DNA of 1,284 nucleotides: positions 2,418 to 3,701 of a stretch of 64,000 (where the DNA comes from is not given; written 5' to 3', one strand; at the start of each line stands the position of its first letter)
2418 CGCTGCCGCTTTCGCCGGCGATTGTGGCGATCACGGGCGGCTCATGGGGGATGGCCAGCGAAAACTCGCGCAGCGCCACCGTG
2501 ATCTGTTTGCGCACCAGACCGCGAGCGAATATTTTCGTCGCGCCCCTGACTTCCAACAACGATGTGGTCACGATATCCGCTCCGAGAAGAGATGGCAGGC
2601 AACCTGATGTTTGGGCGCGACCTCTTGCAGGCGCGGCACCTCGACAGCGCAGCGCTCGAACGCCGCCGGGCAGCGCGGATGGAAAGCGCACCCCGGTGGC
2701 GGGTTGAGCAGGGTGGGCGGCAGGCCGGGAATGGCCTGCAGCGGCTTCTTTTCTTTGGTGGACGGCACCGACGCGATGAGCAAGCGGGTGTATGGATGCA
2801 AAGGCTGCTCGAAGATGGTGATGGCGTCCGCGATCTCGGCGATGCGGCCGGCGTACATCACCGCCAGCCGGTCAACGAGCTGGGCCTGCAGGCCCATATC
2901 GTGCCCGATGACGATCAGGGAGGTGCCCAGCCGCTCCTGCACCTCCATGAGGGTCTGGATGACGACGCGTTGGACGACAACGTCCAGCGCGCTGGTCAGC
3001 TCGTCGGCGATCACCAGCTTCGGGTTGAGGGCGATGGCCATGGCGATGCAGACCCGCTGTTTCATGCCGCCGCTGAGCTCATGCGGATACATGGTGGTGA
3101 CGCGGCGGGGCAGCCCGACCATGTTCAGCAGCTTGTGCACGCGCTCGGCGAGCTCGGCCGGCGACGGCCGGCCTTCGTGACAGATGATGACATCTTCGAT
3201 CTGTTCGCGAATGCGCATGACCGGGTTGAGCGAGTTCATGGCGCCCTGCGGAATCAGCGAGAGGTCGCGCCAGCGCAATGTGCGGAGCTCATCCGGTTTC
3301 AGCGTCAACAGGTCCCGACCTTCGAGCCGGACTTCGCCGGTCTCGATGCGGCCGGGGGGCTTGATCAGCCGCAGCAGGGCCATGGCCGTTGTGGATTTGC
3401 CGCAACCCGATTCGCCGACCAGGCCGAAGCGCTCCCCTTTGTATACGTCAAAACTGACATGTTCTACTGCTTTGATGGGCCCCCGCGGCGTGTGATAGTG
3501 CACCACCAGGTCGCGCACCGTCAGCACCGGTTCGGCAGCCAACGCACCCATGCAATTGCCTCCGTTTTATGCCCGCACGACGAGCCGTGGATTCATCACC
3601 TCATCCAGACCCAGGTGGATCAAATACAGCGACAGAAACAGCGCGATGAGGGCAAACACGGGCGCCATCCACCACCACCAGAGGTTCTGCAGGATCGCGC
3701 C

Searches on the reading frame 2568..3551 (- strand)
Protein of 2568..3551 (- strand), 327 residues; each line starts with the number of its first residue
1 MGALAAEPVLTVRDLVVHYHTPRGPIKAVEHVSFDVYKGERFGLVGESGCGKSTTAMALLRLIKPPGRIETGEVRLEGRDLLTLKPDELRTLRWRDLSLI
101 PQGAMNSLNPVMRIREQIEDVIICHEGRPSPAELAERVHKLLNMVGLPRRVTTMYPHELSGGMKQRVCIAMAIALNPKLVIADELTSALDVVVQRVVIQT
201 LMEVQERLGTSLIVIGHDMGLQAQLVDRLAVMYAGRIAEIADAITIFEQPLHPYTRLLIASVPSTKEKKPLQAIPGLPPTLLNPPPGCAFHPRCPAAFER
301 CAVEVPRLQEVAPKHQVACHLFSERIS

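Call 42: find_encoding_contigs(protein=window:2568-3551:-, flank=10000, max_places=2)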
Protein window:2568-3551:- (327 aa): 6 contigs read that carry it; 2 places shown.
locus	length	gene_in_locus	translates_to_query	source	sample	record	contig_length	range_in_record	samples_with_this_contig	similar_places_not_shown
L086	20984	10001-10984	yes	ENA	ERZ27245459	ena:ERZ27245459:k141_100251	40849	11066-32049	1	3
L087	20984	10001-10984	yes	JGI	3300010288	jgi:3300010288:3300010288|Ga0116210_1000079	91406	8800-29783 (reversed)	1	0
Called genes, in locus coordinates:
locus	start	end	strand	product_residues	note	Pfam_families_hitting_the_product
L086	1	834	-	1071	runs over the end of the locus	PF03787:RAMPs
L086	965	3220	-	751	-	PF13567:DUF4131, PF03772:Competence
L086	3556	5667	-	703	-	PF08308:PEGA, PF17128:DUF5107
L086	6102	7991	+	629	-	PF00496:SBP_bac_5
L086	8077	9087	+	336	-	PF00528:BPD_transp_1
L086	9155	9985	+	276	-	PF00528:BPD_transp_1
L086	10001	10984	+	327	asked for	PF00005:ABC_tran, PF08352:oligo_HPY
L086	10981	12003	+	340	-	PF00005:ABC_tran, PF08352:oligo_HPY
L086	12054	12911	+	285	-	PF02811:PHP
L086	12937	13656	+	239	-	PF01171:ATP_bind_3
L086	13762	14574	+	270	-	PF00459:Inositol_P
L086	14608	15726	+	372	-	-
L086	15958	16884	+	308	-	PF08239:SH3_3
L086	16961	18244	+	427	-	-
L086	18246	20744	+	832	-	-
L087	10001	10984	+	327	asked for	PF00005:ABC_tran, PF08352:oligo_HPY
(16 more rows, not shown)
